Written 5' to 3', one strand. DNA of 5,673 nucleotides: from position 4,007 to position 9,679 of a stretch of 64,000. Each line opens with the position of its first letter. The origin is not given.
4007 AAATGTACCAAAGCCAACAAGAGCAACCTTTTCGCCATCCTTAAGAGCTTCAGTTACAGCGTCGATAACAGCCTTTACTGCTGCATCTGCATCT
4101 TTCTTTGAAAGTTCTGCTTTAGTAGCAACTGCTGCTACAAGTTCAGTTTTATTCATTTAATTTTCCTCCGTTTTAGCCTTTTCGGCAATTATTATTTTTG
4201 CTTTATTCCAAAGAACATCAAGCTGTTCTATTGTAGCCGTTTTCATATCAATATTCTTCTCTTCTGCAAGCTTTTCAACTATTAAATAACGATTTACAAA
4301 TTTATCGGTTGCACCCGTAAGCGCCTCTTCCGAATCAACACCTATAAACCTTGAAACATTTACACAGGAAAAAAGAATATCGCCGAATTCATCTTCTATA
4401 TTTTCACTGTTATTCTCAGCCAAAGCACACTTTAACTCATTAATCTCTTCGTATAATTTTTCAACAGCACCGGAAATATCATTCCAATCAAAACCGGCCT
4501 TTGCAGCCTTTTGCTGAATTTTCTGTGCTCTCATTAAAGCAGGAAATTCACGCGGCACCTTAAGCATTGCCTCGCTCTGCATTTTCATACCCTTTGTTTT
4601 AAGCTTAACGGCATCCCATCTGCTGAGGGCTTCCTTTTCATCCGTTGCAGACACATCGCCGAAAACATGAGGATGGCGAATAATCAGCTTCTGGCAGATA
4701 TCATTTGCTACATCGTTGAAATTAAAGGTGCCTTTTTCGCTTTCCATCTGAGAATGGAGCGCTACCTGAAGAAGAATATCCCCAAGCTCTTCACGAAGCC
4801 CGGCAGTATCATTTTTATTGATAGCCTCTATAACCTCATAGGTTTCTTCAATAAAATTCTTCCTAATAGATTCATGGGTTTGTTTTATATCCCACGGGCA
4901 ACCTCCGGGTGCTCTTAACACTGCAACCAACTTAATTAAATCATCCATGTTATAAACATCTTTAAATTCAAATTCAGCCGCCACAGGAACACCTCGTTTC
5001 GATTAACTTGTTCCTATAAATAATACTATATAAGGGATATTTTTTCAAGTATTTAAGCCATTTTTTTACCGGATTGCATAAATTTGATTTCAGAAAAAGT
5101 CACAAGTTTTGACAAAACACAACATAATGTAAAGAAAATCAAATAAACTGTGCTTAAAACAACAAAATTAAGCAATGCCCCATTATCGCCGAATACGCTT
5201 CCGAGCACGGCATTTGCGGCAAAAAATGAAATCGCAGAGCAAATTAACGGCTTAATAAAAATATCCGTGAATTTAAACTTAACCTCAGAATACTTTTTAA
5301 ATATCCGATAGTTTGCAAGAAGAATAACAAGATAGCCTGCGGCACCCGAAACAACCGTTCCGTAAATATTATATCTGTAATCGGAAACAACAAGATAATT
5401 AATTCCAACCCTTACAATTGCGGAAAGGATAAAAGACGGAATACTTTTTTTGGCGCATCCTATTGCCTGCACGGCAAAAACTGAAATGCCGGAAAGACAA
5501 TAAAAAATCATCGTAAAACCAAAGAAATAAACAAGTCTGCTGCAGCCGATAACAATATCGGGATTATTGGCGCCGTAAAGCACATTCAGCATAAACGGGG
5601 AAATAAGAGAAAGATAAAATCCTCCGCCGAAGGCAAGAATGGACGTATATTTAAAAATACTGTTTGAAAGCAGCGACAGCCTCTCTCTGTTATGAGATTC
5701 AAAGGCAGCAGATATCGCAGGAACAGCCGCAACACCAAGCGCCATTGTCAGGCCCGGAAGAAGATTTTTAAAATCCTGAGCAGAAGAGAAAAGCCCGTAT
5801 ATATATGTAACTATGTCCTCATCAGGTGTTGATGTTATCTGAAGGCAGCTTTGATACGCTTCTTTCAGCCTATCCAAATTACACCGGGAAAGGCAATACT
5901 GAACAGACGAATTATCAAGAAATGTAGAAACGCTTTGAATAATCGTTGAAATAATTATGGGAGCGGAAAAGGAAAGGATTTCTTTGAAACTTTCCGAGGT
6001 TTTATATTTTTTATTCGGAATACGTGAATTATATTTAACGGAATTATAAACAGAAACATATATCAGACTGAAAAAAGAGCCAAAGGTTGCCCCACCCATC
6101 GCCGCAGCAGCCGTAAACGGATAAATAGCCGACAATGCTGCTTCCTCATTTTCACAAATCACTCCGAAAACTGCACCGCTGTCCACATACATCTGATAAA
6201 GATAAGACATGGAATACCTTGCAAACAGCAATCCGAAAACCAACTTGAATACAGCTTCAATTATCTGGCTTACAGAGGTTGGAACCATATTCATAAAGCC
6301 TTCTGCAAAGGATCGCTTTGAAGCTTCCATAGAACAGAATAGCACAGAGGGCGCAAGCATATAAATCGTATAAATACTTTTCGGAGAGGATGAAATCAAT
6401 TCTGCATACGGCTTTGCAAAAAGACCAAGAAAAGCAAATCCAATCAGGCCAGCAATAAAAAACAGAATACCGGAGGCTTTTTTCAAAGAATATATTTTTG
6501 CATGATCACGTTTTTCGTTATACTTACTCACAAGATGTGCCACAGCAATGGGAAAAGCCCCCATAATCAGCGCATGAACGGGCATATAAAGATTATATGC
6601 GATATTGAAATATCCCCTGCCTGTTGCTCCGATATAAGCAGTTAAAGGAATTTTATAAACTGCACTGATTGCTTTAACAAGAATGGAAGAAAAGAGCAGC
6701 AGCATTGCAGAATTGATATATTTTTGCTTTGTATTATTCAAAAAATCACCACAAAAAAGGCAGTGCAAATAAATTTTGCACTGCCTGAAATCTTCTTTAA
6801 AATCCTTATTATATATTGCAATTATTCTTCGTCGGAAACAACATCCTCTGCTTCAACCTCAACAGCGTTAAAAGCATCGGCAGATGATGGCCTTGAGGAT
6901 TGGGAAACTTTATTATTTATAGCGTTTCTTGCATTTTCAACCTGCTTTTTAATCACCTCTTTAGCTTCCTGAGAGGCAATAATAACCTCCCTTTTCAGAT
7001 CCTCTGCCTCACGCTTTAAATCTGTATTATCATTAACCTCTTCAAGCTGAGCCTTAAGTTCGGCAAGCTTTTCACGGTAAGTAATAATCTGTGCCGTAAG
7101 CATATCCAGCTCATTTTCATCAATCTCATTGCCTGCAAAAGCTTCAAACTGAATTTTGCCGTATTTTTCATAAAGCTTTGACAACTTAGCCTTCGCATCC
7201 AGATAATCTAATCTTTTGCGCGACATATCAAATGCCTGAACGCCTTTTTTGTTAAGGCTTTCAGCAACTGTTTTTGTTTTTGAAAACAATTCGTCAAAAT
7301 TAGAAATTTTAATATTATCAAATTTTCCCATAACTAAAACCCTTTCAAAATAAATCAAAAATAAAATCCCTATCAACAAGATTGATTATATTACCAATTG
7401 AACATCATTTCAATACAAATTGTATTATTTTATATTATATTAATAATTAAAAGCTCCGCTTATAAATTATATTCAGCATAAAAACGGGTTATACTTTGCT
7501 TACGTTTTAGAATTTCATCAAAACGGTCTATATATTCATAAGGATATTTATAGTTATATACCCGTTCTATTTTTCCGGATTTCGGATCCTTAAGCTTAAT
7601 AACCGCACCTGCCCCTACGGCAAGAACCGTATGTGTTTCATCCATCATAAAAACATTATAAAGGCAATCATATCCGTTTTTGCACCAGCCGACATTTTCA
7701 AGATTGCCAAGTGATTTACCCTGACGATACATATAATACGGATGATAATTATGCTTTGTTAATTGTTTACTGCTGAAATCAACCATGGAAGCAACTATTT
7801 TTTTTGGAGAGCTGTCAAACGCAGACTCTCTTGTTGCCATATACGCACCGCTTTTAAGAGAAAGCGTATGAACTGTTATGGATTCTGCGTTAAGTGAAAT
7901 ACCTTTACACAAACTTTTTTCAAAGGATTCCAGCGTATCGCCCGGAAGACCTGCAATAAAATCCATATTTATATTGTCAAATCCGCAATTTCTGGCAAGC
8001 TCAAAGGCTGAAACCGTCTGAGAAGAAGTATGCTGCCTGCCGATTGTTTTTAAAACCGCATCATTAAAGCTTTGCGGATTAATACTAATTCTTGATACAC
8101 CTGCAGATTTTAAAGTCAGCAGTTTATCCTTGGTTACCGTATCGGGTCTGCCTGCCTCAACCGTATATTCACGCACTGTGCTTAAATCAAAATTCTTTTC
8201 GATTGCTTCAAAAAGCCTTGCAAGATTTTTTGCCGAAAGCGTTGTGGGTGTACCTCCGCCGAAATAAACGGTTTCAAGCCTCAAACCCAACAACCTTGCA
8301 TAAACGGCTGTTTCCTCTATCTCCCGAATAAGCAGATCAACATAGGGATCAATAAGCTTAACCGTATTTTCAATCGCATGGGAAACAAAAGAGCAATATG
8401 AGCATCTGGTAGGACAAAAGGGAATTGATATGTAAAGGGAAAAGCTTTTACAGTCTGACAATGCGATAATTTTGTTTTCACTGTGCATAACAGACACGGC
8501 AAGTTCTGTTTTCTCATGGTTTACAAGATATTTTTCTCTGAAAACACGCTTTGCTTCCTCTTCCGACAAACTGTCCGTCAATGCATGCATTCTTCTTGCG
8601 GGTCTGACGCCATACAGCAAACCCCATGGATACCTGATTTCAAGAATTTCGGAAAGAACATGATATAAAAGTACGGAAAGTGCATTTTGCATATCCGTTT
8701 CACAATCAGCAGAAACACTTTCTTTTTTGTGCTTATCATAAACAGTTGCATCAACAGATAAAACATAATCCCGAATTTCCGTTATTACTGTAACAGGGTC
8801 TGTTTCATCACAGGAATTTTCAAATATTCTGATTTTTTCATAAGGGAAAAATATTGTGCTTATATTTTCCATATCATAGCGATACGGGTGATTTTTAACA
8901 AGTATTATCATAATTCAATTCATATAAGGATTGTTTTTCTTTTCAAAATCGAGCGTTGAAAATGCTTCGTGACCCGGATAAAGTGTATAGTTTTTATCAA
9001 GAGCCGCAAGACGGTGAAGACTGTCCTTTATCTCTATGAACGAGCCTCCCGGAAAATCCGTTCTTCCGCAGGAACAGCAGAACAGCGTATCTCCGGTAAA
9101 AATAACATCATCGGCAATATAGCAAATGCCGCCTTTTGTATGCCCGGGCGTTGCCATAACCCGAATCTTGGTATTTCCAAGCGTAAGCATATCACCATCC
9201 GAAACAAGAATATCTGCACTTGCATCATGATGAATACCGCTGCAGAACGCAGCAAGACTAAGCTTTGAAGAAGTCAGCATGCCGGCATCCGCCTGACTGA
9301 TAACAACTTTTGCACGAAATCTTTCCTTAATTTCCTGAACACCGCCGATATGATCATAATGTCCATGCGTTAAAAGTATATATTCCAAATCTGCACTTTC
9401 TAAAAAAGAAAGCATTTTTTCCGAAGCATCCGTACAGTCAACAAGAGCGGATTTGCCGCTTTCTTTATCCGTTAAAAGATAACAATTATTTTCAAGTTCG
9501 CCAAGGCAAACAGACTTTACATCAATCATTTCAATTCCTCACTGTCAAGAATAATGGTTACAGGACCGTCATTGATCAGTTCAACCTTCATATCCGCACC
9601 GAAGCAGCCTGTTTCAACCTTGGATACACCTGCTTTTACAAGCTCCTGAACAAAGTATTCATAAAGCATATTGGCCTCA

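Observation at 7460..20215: his operon runs seamlessly into recJ-relA-dtd-MBL-hemZ: possible histidine-controlled stringent-response operon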

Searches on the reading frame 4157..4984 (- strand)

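Call 46: search_protein_families(library=pfam, proteins=[window:4157-4984:-])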
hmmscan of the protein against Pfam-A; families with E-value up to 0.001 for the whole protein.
window:4157-4984:- (275 aa): 3 families
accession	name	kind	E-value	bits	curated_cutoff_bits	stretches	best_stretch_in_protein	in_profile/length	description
PF03819.22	MazG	-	2.5e-38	130.6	22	2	35-108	1-74/74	MazG nucleotide pyrophosphohydrolase domain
PF01503.22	PRA-PH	-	1.8e-09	38.3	21.3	0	172-219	27-76/86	Phosphoribosyl-ATP pyrophosphohydrolase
PF12643.12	MazG-like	-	0.00021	21.9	27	0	178-243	16-80/85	MazG-like family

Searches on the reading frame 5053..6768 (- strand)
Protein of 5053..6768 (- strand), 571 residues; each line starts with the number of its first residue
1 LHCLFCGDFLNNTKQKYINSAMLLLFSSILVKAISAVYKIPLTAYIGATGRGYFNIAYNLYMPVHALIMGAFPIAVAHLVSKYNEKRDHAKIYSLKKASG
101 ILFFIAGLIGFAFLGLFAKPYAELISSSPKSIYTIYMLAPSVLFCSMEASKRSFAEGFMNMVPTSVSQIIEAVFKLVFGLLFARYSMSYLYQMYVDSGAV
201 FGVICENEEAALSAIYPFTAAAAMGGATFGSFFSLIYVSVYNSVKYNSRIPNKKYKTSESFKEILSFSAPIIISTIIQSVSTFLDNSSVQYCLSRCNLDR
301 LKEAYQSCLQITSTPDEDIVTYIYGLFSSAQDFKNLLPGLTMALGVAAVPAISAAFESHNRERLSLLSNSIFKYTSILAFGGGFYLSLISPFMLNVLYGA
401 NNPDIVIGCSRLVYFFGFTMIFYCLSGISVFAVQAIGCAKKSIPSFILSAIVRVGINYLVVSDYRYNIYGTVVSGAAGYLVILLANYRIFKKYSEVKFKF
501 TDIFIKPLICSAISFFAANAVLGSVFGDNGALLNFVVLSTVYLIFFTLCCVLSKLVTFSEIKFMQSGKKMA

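Call 4: search_protein_families(library=pfam, proteins=[window:5053-6768:-])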
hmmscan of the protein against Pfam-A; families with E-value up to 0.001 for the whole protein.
window:5053-6768:- (571 aa): 1 family
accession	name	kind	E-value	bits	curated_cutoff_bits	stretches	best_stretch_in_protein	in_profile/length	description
PF01943.22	Polysacc_synt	-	5e-14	52.8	28.2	2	21-192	5-169/274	Polysaccharide biosynthesis protein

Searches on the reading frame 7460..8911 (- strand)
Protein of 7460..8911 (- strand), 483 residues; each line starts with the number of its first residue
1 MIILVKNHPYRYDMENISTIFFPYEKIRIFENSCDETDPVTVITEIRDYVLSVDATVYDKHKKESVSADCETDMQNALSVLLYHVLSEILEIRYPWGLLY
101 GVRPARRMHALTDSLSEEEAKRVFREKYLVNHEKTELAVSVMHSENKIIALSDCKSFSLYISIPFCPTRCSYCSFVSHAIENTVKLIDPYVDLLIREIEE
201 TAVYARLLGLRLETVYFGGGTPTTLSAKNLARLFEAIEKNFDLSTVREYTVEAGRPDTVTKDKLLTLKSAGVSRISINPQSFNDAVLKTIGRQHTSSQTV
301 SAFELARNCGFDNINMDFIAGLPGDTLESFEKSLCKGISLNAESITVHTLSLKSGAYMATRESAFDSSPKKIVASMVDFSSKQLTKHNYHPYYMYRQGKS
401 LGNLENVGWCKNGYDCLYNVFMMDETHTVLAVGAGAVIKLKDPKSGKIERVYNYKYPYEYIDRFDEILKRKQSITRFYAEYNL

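Call 4: search_protein_families(library=pfam, proteins=[window:7460-8911:-])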
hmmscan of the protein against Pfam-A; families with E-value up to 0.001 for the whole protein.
window:7460-8911:- (483 aa): 1 family
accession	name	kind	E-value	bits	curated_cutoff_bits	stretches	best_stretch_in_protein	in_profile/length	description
PF04055.27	Radical_SAM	-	2e-27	96.8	29.5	1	160-333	1-162/166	Radical SAM superfamily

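Call 11: search_protein_families(library=ncbifam, proteins=[window:7460-8911:-])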
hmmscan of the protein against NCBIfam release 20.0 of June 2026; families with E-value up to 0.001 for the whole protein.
window:7460-8911:- (483 aa): 28 families (the best 25 are shown)
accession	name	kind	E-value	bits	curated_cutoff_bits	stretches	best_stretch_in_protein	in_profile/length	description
TIGR03994.1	rSAM_HemZ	equivalog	6.4e-157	522.8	321.4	1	76-474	2-400/401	coproporphyrinogen dehydrogenase HemZ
NF006060.0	PRK08207.1-3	equivalog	1.7e-125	419.5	653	1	3-474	5-471/477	coproporphyrinogen III oxidase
NF006061.0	PRK08207.1-4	equivalog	3.4e-120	402.2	702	1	11-472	14-490/501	coproporphyrinogen III oxidase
NF006064.0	PRK08207.2-2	equivalog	2.5e-114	382.8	504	1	3-475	3-459/465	coproporphyrinogen III oxidase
NF006063.0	PRK08207.2-1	equivalog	1.4e-100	337.4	1074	1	59-472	98-510/518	coproporphyrinogen III oxidase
NF006059.0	PRK08207.1-1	equivalog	2.2e-97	326.8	1012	1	70-469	79-485/496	coproporphyrinogen III oxidase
NF006065.0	PRK08207.2-4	equivalog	1.9e-94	317.4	922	1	10-464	25-479/484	coproporphyrinogen III oxidase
NF006062.0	PRK08207.1-5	equivalog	9.7e-89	298.4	1007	1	5-474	7-470/476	coproporphyrinogen III oxidase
NF006066.0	PRK08207.2-5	equivalog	6.7e-75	252.6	1117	1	82-472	113-504/518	coproporphyrinogen III oxidase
TIGR00539.1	hemN_rel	equivalog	1.8e-58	198.4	205.4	1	158-454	2-278/361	radical SAM family heme chaperone HemW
NF006067.1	PRK08208.1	equivalog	2.1e-46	158.8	380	1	147-396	26-269/427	STM4012 family radical SAM protein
TIGR04107.1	rSAM_HutW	equivalog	1.7e-43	149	400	1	155-436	38-307/419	heme anaerobic degradation radical SAM methyltransferase ChuW/HutW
TIGR00538.1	hemN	equivalog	4.4e-36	124.7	324.95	1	155-350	48-240/454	oxygen-independent coproporphyrinogen III oxidase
NF005133.0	PRK06582.1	equivalog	7.1e-30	104.3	597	1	155-462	10-299/390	coproporphyrinogen III oxidase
NF004567.0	PRK05904.1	equivalog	2.6e-28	99.2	355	1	158-393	8-232/353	coproporphyrinogen III oxidase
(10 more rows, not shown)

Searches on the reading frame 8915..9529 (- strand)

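Call 4: search_protein_families(library=pfam, proteins=[window:8915-9529:-])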
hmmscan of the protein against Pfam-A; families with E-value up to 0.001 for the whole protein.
window:8915-9529:- (204 aa): 2 families
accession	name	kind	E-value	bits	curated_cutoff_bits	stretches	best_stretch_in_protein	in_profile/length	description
PF00753.33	Lactamase_B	-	8.5e-29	101.3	22.7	1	10-187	2-196/196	Metallo-beta-lactamase superfamily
PF12706.13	Lactamase_B_2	-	1.2e-07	32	27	1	45-135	28-116/200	Beta-lactamase superfamily domain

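Call 11: search_protein_families(library=ncbifam, proteins=[window:8915-9529:-])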
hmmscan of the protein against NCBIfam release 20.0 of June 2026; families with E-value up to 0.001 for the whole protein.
window:8915-9529:- (204 aa): 44 families (the best 25 are shown)
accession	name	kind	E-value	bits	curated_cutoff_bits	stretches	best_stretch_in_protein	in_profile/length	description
TIGR03413.1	GSH_gloB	equivalog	4.6e-34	117.9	200.8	1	13-188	9-165/248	hydroxyacylglutathione hydrolase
NF007597.0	PRK10241.1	equivalog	1.5e-24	86.7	421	1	14-188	12-166/251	hydroxyacylglutathione hydrolase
NF040641.1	bifunc_ST_SDO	equivalog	1.8e-23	83.1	625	1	26-188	179-343/423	bifunctional sulfur transferase/dioxygenase Blh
NF033105.1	bla_subclass_B3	equivalog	7.3e-23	81.2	240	1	45-141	59-157/257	subclass B3 metallo-beta-lactamase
NF041804.1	MBL_fold_SolJ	exception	1.3e-20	73.6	350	1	7-189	11-180/224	solanimycin biosynthesis MBL-fold hydrolase SolJ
NF000469.2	CAR_gen_B3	exception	5.3e-19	68.3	500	1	44-140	109-205/311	CAR family subclass B3 metallo-beta-lactamase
NF012229.1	bla_class_B_core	domain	6.4e-18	65.3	100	1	48-138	52-137/139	metallo-beta-lactamase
NF000457.2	blaPEDO-1_fam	exception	2e-13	50.4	550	1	43-138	86-183/286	PEDO-1 family subclass B3 metallo-beta-lactamase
NF041137.2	B3_blaSPR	exception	3.3e-13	49.7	550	1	44-138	97-192/296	SPR family subclass B3 metallo-beta-lactamase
NF000458.2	blaPEDO-2_fam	exception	6.2e-13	48.8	550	1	46-140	89-185/285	PEDO-2 family subclass B3 metallo-beta-lactamase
NF040470.1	blaEAM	exception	6.4e-13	48.4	660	1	43-151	115-227/318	EAM family subclass B3 metallo-beta-lactamase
NF012101.1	blaGOB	exception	1e-12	48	560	1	44-140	87-185/290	GOB family subclass B3 metallo-beta-lactamase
NF012140.0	blaBJP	exception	1.4e-12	47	600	1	43-153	89-202/294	BJP family subclass B3 metallo-beta-lactamase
NF040644.1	blaPAM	exception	2.1e-12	46.8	615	1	35-141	84-190/287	PAM family subclass B3 metallo-beta-lactamase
NF033106.1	blaL1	exception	3.1e-12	46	560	1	44-140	94-191/290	L1 family subclass B3 metallo-beta-lactamase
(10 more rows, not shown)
